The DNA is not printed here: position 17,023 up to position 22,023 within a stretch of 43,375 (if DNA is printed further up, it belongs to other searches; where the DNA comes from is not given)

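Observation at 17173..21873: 1,566-aa orphan protein: apparent tandem, catalytically degenerate GlnD-like modules next to a large GDH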

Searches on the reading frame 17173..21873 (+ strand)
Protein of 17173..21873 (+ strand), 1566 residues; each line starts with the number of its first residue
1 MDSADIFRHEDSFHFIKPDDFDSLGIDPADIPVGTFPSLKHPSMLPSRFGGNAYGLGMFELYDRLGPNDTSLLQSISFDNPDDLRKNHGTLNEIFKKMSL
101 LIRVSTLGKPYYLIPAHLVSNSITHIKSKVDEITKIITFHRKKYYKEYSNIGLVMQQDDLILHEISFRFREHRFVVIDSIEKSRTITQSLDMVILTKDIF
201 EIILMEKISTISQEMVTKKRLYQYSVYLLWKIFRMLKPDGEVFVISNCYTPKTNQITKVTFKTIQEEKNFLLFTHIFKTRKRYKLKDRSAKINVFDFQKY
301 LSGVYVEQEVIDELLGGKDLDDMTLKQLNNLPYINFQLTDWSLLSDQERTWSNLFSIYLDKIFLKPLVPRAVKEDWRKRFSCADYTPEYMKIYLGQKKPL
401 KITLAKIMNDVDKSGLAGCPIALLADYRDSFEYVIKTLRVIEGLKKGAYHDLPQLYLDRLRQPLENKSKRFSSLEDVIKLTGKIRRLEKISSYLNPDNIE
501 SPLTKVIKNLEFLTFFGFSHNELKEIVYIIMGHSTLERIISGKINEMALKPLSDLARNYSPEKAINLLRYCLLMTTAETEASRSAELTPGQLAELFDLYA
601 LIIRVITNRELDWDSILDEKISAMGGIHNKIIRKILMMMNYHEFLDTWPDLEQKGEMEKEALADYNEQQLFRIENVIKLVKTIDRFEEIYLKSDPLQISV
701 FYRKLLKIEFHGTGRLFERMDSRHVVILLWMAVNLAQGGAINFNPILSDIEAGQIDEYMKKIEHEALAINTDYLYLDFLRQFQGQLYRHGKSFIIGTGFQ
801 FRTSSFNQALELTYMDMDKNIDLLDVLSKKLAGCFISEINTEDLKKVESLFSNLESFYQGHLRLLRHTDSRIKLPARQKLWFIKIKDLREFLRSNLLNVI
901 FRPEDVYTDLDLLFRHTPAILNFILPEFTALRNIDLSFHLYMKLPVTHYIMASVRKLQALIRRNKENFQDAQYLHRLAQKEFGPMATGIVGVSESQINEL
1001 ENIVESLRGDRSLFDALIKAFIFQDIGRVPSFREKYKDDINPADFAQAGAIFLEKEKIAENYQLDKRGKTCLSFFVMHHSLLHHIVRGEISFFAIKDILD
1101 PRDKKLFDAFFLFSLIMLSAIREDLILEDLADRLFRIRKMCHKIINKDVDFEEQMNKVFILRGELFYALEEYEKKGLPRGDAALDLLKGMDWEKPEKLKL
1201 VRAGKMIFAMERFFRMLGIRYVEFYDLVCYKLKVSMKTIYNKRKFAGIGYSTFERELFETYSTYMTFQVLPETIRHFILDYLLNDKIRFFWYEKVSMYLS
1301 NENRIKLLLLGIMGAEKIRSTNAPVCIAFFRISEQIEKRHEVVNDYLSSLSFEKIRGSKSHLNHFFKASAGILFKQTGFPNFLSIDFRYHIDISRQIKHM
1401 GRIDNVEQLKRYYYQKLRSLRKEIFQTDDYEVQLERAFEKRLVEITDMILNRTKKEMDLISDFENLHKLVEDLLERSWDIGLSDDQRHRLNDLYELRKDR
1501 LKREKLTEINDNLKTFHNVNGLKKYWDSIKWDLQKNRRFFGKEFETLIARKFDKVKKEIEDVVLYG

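Call 5: search_protein_families(library=pfam, proteins=[window:17173-21873:+], max_evalue=0.1)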
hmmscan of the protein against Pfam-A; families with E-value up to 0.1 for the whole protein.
window:17173-21873:+ (1566 aa): 0 families

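Call 6: search_protein_families(library=ncbifam, proteins=[window:17173-21873:+], max_evalue=0.1)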
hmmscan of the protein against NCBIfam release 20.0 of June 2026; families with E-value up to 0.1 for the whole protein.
window:17173-21873:+ (1566 aa): 0 families

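Call 7: find_homologous_proteins(query=window:17173-21870:+, max_evalue=0.001)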
Query window:17173-21870:+ (1566 aa): 430 proteins with E <= 0.001 among 6414 candidates; the best 120 are listed.
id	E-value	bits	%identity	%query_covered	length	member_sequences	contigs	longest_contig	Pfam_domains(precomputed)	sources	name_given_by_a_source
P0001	0.0e+0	3494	99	100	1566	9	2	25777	-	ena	-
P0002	0.0e+0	2238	64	99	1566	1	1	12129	-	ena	-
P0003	0.0e+0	2232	62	99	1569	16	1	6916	-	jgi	jgi:hypothetical protein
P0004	0.0e+0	2214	63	100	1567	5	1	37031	-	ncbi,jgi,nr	ncbi:MAG: hypothetical protein JRF53_03015 [Deltaproteobacteria bacterium]|nr:hypothetical protein [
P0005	0.0e+0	2206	63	100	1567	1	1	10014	-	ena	-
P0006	0.0e+0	2206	63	100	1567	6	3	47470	-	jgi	-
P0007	0.0e+0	2204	62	100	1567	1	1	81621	-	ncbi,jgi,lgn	-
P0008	0.0e+0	2199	63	100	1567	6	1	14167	-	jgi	jgi:hypothetical protein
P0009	0.0e+0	2197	61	100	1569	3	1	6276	-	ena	-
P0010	0.0e+0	2177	61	100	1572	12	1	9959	-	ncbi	-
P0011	0.0e+0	2176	61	100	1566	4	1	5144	-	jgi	-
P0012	0.0e+0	2171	61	99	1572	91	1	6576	-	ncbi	-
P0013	0.0e+0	2151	61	99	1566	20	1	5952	-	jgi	-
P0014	0.0e+0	2148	61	99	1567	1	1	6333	-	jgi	jgi:hypothetical protein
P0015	0.0e+0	2147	61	99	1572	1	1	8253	-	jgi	jgi:hypothetical protein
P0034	0.0e+0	2047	58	99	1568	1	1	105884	-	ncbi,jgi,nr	ncbi:MAG: hypothetical protein JRL30_01490 [Deltaproteobacteria bacterium]|nr:hypothetical protein [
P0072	0.0e+0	1961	56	99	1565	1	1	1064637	-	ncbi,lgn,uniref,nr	ncbi:conserved hypothetical protein [uncultured Desulfobacterium sp.]|uniref:Uncharacterized protein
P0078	0.0e+0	1949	54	99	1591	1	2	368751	-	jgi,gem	-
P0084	0.0e+0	1932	54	99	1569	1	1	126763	-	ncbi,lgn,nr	ncbi:MAG: hypothetical protein K9N21_06225 [Deltaproteobacteria bacterium]|nr:hypothetical protein [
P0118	0.0e+0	1864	53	99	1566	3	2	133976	-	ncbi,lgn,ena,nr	ncbi:MAG TPA: hypothetical protein PK874_00190 [Desulfobacteraceae bacterium]|nr:hypothetical protei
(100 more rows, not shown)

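Call 8: search_solved_structures(query=window:17173-21870:+, max_evalue=10)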
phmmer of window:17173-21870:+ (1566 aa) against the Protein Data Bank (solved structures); distinct sequences matched with E-value up to 10: 0.

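Call 13: search_solved_structures(query=A1, max_evalue=10, show_alignments=3)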
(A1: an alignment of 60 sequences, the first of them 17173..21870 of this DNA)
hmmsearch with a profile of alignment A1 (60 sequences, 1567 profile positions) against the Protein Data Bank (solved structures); distinct sequences matched with E-value up to 10: 1.
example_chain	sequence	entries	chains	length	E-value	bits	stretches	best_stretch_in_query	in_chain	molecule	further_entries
7jzm_A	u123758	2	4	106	1.4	9.3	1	1469-1524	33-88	LCB3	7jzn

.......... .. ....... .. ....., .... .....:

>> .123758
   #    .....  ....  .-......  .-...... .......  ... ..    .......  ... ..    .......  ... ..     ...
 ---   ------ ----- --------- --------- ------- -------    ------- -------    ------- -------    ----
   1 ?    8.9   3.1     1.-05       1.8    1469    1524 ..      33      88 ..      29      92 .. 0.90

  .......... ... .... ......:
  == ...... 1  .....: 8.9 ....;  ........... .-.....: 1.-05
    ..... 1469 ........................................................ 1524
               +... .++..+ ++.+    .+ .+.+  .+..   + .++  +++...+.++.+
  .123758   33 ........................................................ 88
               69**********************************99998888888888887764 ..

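Call 19: find_encoding_contigs(protein=P0072, flank=10000, max_places=3)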
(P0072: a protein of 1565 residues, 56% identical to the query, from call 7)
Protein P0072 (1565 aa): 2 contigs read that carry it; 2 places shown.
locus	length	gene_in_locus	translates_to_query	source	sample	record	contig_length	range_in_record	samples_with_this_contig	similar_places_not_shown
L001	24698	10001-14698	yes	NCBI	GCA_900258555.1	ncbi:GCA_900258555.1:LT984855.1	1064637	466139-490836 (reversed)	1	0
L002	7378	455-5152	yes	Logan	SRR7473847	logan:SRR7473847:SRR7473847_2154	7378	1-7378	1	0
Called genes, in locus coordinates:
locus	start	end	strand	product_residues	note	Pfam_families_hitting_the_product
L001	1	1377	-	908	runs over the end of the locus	PF00037:Fer4 (weak), PF12838:Fer4_7 (weak), PF07992:Pyr_redox_2 (weak), PF00890:FAD_binding_2 (weak), PF07992:Pyr_redox_2, PF12831:FAD_oxidored (weak), PF13450:NAD_binding_8, PF12838:Fer4_7 (weak), +5 more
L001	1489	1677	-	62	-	PF07992:Pyr_redox_2 (weak), PF00890:FAD_binding_2 (weak), PF01266:DAO (weak), PF12831:FAD_oxidored, PF13450:NAD_binding_8 (weak)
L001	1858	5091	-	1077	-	PF00111:Fer2 (weak), PF13510:Fer2_4, PF13484:Fer4_16 (faint), PF12838:Fer4_7, PF14697:Fer4_21, PF07992:Pyr_redox_2, PF13450:NAD_binding_8, PF12838:Fer4_7 (weak), +1 more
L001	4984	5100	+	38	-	-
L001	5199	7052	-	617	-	PF01257:2Fe-2S_thioredx (weak), PF01512:Complex1_51K, PF10589:NADH_4Fe-4S, PF00037:Fer4, PF12838:Fer4_7 (weak), PF13187:Fer4_9 (weak), PF13237:Fer4_10 (weak), PF14697:Fer4_21, +2 more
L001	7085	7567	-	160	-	PF01257:2Fe-2S_thioredx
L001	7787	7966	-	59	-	PF00890:FAD_binding_2 (weak), PF01266:DAO (weak), PF07992:Pyr_redox_2 (weak), PF12831:FAD_oxidored, PF13450:NAD_binding_8 (weak)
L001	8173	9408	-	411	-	PF00072:Response_reg, PF23198:PDE8A_N (faint), PF00072:Response_reg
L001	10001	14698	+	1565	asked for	-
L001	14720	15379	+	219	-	PF09335:VTT_dom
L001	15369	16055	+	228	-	PF00899:ThiF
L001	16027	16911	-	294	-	PF02493:MORN (weak), PF05036:SPOR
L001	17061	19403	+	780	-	PF04773:FecR, PF20245:DUF6600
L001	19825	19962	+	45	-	-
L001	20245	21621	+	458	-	PF00291:PALP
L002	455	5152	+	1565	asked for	-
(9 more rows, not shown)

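Call 20: find_encoding_contigs(protein=P0078, flank=8000, max_places=1)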
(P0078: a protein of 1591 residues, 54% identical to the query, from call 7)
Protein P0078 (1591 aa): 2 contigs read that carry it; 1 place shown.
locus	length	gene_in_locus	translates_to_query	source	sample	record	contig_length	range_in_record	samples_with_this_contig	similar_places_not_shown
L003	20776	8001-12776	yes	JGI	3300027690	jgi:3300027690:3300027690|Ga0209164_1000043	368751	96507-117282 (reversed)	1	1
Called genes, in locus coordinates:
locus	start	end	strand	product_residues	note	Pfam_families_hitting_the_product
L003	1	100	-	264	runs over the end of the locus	PF01012:ETF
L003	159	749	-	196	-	PF00440:TetR_N, PF08359:TetR_C_4, PF17932:TetR_C_24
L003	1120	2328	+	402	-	PF13458:Peripla_BP_6, PF01094:ANF_receptor (weak)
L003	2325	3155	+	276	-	PF13476:AAA_23 (weak), PF00005:ABC_tran, PF12399:BCA_ABC_TP_C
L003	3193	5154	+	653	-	PF00501:AMP-binding, PF23562:AMP-binding_C_3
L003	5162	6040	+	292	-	PF02653:BPD_transp_2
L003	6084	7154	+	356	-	PF02653:BPD_transp_2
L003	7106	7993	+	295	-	PF00005:ABC_tran, PF13304:AAA_21 (faint)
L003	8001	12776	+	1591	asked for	-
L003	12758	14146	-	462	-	PF01476:LysM, PF13200:DUF4015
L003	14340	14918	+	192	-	PF02525:Flavodoxin_2, PF03358:FMN_red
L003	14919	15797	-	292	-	PF08331:QueG_DUF1730, PF00037:Fer4 (faint), PF12838:Fer4_7 (weak), PF13484:Fer4_16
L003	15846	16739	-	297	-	PF02810:SEC-C, PF00557:Peptidase_M24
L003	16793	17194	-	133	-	-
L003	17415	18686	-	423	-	PF07690:MFS_1, PF13000:Acatn, PF07690:MFS_1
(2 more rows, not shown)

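Call 21: find_encoding_contigs(protein=P0084, flank=8000, max_places=1)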
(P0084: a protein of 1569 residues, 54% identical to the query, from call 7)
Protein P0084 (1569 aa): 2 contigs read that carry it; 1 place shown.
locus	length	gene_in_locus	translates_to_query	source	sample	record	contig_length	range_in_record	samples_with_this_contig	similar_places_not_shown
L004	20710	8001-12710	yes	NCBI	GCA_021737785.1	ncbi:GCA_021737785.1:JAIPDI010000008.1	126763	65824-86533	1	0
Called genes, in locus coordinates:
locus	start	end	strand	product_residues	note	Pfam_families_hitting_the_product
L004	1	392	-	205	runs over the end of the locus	PF00440:TetR_N, PF08359:TetR_C_4, PF17932:TetR_C_24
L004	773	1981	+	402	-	PF13458:Peripla_BP_6, PF01094:ANF_receptor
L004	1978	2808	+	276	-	PF13476:AAA_23 (weak), PF00005:ABC_tran, PF12399:BCA_ABC_TP_C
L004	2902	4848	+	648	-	PF00501:AMP-binding, PF23562:AMP-binding_C_3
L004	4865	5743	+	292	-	PF02653:BPD_transp_2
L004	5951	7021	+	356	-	PF02653:BPD_transp_2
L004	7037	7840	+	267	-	PF00005:ABC_tran, PF13304:AAA_21 (faint)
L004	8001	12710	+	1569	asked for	-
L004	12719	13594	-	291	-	PF02754:CCG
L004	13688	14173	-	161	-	PF13183:Fer4_8, PF13237:Fer4_10 (weak), PF12838:Fer4_7 (faint), PF13187:Fer4_9, PF13484:Fer4_16 (weak), PF13534:Fer4_17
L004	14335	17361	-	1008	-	-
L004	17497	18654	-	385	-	PF07143:AttH, PF17186:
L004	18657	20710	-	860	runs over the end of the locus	PF12704:MacB_PCD, PF02687:FtsX, PF12704:MacB_PCD, PF02687:FtsX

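Call 22: find_encoding_contigs(protein=P0007, flank=8000, max_places=1)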
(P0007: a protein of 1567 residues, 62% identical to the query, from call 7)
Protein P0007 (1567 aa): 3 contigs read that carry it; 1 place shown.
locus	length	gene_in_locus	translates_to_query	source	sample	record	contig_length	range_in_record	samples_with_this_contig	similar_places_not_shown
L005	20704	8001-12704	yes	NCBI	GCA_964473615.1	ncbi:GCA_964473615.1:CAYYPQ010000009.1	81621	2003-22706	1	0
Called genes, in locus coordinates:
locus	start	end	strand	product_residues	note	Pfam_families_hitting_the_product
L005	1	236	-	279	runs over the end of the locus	PF01012:ETF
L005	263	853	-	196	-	PF00440:TetR_N, PF08359:TetR_C_4, PF17932:TetR_C_24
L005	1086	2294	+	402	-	PF13458:Peripla_BP_6, PF01094:ANF_receptor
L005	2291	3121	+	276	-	PF00005:ABC_tran, PF13304:AAA_21 (faint), PF12399:BCA_ABC_TP_C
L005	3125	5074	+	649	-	PF00501:AMP-binding, PF23562:AMP-binding_C_3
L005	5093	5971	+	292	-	PF02653:BPD_transp_2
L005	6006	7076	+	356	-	PF02653:BPD_transp_2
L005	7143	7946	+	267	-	PF00005:ABC_tran, PF13304:AAA_21 (faint)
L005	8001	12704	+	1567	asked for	-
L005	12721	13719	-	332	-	PF13350:Y_phosphatase3, PF22784:PTP-SAK (weak)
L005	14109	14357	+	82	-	-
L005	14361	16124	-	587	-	PF19864:Radical_SAM_N2, PF04055:Radical_SAM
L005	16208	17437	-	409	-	PF00091:Tubulin, PF12327:FtsZ_C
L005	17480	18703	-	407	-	PF14450:FtsA, PF02491:SHS2_FTSA, PF06723:MreB_Mbl, PF06277:EutA (weak), PF14450:FtsA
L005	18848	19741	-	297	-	PF08478:POTRA_1, PF03799:FtsQ_DivIB_C (faint)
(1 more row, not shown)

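Call 40: find_encoding_contigs(protein=P0006, flank=9000, max_places=1)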
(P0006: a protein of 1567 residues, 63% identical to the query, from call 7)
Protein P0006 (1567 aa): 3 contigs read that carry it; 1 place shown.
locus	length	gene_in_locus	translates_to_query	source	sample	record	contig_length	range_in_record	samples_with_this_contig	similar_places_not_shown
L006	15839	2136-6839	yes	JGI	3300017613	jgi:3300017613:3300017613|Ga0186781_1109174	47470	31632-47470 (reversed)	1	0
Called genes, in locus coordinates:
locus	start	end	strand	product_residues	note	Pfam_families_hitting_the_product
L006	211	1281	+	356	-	PF02653:BPD_transp_2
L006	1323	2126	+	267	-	PF00005:ABC_tran, PF13304:AAA_21 (faint)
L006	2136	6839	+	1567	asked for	-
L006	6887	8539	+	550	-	PF00342:PGI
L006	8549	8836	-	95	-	-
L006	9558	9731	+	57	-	PF12728:HTH_17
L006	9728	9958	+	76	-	-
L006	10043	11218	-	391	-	PF07075:NamZ_N, PF20732:NamZ_C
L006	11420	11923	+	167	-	-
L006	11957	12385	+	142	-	PF13485:Peptidase_MA_2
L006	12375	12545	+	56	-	-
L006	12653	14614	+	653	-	PF00724:Oxidored_FMN, PF00070:Pyr_redox (weak), PF00890:FAD_binding_2, PF01134:GIDA (weak), PF03486:HI0933_like, PF07992:Pyr_redox_2, PF12831:FAD_oxidored, PF13450:NAD_binding_8, +3 more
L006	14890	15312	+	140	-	PF13279:4HBT_2 (weak)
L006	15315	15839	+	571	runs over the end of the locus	PF02734:Dak2, PF21645:FakA-like_M (weak), PF02645:DegV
